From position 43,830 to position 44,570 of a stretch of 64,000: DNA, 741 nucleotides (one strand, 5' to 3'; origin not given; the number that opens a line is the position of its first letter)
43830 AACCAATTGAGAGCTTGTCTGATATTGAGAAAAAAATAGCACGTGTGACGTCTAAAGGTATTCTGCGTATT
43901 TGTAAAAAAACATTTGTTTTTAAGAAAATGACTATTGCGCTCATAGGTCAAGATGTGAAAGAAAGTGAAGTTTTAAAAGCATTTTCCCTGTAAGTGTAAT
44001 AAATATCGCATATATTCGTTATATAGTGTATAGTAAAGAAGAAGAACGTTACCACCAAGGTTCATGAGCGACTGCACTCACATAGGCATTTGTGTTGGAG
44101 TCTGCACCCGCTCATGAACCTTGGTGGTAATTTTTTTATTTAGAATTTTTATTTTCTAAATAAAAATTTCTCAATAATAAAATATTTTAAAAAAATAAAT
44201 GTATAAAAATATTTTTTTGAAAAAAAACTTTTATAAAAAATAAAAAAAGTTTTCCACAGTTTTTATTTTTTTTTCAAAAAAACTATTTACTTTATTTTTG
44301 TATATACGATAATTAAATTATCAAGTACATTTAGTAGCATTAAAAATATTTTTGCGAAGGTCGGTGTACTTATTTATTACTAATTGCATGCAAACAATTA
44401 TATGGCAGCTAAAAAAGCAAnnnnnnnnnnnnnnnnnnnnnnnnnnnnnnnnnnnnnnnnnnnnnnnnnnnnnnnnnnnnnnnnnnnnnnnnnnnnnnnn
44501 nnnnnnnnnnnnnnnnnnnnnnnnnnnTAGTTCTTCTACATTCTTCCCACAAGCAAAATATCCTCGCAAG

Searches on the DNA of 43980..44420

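Call 51: search_rna_families(source=window, start=43980, end=44420, threshold=evalue, max_evalue=1, show_alignments=2)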
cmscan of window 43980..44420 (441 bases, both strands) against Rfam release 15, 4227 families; matches with E-value up to 1: 2.
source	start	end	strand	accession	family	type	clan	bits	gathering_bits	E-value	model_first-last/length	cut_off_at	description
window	44019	44178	+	RF04128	MIR8562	Gene; miRNA;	-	24.5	211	0.019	61-197/242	no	MIR8562 microRNA precursor family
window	44048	44131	-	RF04128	MIR8562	Gene; miRNA;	-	19.1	211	0.3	1-242/242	no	MIR8562 microRNA precursor family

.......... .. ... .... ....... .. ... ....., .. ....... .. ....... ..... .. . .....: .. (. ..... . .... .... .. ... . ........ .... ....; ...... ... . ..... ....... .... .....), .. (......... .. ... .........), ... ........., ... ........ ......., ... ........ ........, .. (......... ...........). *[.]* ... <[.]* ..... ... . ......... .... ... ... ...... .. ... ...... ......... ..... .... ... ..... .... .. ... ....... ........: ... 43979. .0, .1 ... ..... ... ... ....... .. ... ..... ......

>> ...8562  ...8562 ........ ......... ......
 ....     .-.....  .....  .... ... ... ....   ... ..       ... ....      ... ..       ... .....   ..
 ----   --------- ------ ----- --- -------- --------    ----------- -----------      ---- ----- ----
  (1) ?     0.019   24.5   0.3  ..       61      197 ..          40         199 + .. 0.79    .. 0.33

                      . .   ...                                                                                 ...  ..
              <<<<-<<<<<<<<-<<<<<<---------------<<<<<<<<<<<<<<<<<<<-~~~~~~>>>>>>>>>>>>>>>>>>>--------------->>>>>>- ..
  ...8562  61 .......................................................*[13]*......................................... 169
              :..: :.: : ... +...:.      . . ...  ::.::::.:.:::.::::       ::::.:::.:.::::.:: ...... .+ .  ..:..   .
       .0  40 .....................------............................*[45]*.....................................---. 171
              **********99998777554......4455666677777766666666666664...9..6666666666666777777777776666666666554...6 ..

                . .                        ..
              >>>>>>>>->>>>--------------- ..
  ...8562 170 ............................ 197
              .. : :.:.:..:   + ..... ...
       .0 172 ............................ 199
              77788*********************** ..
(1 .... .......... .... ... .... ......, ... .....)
